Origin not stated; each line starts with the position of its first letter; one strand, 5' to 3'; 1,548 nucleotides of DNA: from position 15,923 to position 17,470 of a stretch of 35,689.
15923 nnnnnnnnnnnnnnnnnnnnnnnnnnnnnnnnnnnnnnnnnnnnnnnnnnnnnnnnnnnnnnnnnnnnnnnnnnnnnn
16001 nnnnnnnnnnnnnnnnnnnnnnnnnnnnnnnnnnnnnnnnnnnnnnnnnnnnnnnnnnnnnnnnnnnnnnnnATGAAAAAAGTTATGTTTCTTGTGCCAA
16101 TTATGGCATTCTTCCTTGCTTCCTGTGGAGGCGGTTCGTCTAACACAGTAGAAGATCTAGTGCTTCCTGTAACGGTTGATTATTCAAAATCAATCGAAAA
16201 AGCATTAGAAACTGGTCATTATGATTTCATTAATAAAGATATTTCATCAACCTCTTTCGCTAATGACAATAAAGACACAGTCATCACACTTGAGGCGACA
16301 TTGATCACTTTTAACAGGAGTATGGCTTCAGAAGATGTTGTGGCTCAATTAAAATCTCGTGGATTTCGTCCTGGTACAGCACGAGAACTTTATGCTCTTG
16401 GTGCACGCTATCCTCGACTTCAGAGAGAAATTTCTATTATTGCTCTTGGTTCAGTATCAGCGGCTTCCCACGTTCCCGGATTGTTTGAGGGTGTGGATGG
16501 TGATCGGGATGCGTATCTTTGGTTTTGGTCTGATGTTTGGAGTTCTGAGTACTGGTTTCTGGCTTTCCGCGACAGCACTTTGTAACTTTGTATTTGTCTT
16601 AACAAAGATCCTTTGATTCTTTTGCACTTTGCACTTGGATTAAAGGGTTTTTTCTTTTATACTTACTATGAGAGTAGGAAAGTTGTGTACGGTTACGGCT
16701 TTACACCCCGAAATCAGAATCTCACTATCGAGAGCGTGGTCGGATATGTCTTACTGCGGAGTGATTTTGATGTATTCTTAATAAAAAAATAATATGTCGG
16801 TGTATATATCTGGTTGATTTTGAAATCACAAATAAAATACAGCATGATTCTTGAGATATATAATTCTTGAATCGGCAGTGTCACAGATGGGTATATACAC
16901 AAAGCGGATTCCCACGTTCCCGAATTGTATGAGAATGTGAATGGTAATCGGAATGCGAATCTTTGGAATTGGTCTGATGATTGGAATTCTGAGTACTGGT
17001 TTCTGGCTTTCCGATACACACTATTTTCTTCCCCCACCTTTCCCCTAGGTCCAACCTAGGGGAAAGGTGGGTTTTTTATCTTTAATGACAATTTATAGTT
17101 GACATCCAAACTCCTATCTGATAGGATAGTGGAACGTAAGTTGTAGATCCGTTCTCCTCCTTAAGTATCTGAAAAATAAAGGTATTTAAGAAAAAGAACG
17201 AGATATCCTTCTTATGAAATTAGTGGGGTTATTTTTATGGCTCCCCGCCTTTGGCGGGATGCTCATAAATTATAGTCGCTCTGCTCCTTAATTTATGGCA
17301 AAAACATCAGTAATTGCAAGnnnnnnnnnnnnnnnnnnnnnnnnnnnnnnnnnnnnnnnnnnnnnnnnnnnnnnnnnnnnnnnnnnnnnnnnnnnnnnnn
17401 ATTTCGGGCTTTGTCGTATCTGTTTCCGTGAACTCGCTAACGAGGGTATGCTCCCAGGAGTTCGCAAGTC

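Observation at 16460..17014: Adenine-specific mismatch pattern between a gene's 3' end and a downstream non-coding copy: DGR TR/VR signature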

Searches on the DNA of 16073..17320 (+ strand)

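Call 42: search_rna_families(source=window, start=16400, end=17320, threshold=evalue, max_evalue=1)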
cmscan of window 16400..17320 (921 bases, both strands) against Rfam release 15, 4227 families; matches with E-value up to 1: 3.
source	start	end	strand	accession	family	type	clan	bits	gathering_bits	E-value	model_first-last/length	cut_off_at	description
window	16924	17073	+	RF01470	rli38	Gene; sRNA;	-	25.4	49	0.44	1-150/150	no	Listeria sRNA rli38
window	17038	17066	-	RF00236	ctRNA_pGA1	Gene; antisense;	-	19.2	45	0.4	2-31/79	no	ctRNA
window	17020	17095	+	RF00736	mir-320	Gene; miRNA;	-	16.6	55.5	0.99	1-76/76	no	mir-320 microRNA precursor family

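Call 98: search_rna_families(sources=[L023, L041], threshold=evalue, max_evalue=0.1)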
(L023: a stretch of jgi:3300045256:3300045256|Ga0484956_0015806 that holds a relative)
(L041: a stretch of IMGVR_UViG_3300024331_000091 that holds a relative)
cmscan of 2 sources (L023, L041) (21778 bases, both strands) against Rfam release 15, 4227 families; matches with E-value up to 0.1: 0.
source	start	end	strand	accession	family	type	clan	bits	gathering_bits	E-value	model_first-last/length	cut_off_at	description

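Call 113: build_rna_model(alignment_id=A10, structure=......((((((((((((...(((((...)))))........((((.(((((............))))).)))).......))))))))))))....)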
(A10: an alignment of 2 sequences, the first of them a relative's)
Model R1 built from alignment A10 (2 sequences, 97 columns); structure: as given.
model positions 97; base pairs 26; branch points 1; effective number of sequences 1.11; information 0.59 bits per position. Calibrated on 0.2 Mb of random sequence (short: E-values are rough).
structure used (alignment columns):
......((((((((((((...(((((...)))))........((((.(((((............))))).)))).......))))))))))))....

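Call 114: search_with_rna_model(model_id=R1, source=window, filters=off, max_evalue=10, show_alignments=2)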
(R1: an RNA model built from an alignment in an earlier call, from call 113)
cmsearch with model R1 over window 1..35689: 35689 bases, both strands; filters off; matches with E-value up to 10: 18.
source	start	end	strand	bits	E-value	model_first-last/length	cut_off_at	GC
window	16794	16904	+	35.6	2.7e-07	1-97/97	no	0.32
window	35272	35308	+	17.5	0.02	1-97/97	no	0.51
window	26455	26496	-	12.9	0.35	1-97/97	no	0.55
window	26453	26494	+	12.5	0.45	1-97/97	no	0.55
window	15509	15543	+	11.1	1.1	1-97/97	no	0.46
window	35273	35311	-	10.6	1.5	1-97/97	no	0.51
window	4801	4846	-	10.5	1.5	1-97/97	no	0.3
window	24499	24536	-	10.4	1.7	1-97/97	no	0.45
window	23646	23687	+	9.5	2.9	1-97/97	no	0.29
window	3556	3590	+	9.4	3.1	1-97/97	no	0.43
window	14669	14752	+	9.3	3.4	1-97/97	no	0.23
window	697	748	-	9.2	3.5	1-97/97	no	0.33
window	10110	10145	-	9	4.1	1-97/97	no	0.36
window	33320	33354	+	8.6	5.2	1-97/97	no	0.4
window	690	751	+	8.3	6.3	1-97/97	no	0.31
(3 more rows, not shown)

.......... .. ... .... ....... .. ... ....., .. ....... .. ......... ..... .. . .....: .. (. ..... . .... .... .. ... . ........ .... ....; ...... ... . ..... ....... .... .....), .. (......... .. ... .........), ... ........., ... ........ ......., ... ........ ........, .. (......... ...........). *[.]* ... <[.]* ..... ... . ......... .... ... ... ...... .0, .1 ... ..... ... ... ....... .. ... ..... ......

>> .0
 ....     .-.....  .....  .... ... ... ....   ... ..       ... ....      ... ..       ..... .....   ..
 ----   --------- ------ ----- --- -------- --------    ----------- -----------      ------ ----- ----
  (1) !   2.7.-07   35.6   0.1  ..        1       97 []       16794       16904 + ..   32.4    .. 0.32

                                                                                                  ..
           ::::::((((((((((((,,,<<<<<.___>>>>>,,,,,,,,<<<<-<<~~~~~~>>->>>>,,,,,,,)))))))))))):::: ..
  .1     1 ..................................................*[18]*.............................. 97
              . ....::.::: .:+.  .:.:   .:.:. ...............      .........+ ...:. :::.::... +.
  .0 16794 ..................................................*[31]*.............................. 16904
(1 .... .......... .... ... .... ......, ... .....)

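Call 115: search_with_rna_model(model_id=R1, sources=[L002, L004, L007, L010, L012, L018, L020, L021, L022, L023, L024, L025, L026, L031, L032, L033, L034, L035, L036, L037, L038, L039, L040, L041, L043], max_evalue=0.01)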
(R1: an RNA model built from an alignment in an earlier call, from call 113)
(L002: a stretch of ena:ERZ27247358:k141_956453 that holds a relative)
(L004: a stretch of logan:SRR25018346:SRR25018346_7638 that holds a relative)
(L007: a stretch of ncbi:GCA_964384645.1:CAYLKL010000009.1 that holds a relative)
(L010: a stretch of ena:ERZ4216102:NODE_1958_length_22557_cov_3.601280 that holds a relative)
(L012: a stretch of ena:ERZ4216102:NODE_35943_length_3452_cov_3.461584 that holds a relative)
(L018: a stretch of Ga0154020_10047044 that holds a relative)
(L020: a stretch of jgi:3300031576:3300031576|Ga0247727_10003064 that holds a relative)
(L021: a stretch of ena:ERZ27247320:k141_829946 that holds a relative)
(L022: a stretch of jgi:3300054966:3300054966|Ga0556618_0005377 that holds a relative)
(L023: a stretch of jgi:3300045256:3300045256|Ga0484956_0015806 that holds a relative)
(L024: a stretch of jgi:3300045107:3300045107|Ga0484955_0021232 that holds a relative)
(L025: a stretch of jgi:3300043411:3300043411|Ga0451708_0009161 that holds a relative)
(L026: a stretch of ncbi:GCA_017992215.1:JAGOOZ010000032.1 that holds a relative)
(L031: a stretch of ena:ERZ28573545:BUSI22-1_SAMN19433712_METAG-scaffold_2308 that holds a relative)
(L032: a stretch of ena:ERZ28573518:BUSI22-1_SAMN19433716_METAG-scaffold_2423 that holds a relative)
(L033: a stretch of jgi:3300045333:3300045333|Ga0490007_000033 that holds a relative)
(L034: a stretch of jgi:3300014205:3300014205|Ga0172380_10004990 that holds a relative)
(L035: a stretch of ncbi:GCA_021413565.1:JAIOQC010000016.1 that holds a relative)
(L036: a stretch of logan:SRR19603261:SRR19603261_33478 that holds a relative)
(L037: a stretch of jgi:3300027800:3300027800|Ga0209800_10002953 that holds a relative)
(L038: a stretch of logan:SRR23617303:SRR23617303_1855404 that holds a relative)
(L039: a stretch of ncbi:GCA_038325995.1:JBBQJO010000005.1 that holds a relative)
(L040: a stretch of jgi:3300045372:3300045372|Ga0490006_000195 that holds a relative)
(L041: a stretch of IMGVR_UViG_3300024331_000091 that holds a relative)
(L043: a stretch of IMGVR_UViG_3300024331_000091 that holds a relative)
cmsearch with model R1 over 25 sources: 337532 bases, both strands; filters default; matches with E-value up to 0.01: 4.
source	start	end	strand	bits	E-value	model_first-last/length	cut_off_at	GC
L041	4345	4441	+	109.8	2.5e-26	1-97/97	no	0.41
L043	9500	9596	-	109.8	2.5e-26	1-97/97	no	0.41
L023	6431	6527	+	106.8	1.5e-25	1-97/97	no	0.58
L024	4648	4744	+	106.8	1.5e-25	1-97/97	no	0.58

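Call 117: build_rna_model(alignment_id=A11)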
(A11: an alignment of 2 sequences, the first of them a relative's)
Model R2 built from alignment A11 (2 sequences, 145 columns); structure: RNAalifold consensus.
model positions 145; base pairs 16; branch points 0; effective number of sequences 1.66; information 0.59 bits per position. Calibrated on 0.2 Mb of random sequence (short: E-values are rough).
structure used (alignment columns):
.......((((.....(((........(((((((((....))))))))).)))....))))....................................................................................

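Call 118: search_with_rna_model(model_id=R2, source=window, filters=off, max_evalue=10, show_alignments=1)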
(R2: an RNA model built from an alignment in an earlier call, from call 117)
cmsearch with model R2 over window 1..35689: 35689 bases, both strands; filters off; matches with E-value up to 10: 17.
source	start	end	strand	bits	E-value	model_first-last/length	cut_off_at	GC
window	16662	16795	+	11.3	1.2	1-145/145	no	0.38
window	3282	3334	+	11.1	1.3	1-145/145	no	0.34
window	29579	29626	-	11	1.4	1-145/145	no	0.4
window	8728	8758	-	10.2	2.2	1-145/145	no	0.35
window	30737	30803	+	10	2.4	1-145/145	no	0.45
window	28247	28313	-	9.9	2.5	1-145/145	no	0.37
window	11590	11631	-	9.5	3.1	1-145/145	no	0.4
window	14817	14862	+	9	4.1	1-145/145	no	0.3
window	3615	3640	+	8.9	4.4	1-145/145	no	0.31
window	9442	9502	+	8.6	5.1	1-145/145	no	0.3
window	11191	11232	+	8.6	5.2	1-145/145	no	0.29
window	23316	23354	+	8.5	5.5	1-145/145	no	0.26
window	16349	16437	+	8.4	5.9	1-145/145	no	0.43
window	6166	6238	-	8.1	7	1-145/145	no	0.42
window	17136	17188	+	7.9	7.7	1-145/145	no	0.32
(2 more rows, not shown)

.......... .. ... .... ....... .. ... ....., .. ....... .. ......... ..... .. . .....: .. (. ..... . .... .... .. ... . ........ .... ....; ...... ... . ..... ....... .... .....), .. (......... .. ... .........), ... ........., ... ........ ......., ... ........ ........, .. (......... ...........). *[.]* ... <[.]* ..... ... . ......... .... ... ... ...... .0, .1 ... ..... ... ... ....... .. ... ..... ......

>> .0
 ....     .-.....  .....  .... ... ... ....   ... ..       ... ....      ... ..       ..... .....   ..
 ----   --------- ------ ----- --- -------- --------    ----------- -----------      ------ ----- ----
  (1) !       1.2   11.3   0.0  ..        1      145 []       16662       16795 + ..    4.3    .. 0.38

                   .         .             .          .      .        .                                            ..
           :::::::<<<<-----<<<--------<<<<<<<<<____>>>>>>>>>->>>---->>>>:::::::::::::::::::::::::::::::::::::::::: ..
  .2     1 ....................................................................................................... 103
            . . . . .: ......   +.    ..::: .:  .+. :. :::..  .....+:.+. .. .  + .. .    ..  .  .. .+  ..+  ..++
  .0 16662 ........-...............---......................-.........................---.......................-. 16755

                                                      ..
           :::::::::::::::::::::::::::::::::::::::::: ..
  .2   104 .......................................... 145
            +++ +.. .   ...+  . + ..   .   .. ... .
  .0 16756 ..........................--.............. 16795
